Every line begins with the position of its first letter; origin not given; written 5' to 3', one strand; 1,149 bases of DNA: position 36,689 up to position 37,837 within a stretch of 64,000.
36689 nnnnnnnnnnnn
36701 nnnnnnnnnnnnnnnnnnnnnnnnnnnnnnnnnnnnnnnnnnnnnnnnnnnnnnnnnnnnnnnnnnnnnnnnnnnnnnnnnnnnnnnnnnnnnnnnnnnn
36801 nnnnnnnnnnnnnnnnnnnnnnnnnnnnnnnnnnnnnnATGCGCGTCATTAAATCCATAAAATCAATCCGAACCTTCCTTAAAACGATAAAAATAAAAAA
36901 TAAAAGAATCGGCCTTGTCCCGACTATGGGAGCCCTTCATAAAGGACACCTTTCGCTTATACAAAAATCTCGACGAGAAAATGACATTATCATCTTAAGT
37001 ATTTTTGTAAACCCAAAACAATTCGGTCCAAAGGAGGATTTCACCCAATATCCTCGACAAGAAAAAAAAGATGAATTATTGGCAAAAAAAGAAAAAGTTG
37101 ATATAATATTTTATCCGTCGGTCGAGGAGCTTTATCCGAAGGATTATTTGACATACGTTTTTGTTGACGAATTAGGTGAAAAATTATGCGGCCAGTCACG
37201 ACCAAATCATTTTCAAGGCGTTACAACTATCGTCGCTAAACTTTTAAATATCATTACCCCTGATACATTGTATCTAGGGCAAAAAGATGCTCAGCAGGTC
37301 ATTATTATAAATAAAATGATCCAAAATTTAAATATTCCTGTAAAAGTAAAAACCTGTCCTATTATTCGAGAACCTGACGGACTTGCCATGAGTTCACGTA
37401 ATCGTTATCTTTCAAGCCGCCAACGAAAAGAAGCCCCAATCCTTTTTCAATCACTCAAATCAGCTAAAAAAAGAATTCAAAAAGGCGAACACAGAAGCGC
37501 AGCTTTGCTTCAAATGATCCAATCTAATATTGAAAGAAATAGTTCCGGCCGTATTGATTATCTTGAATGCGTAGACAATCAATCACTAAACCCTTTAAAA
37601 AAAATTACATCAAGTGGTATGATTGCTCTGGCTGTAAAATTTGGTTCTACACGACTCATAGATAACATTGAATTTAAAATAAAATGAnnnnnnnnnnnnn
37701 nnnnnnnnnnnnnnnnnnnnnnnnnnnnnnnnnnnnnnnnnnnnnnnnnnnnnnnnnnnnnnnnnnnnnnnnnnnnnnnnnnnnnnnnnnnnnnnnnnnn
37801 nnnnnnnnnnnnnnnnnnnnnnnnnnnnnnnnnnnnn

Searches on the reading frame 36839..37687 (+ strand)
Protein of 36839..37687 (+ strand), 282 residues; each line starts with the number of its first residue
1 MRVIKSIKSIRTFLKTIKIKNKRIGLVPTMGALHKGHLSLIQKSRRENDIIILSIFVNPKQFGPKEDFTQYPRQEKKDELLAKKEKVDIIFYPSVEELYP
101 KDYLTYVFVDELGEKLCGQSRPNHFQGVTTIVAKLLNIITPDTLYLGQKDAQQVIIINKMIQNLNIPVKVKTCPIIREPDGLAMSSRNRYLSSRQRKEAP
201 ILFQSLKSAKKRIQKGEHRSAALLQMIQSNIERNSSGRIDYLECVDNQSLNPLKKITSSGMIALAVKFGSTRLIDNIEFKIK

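Call 67: search_protein_families(library=pfam, proteins=[window:36839-37687:+], max_evalue=0.00001)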
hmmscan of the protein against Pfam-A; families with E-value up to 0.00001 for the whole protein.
window:36839-37687:+ (282 aa): 1 family
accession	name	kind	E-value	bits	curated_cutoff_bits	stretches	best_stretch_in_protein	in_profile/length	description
PF02569.21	Pantoate_ligase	-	1.2e-104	349.7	20.7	1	3-277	2-267/268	Pantoate-beta-alanine ligase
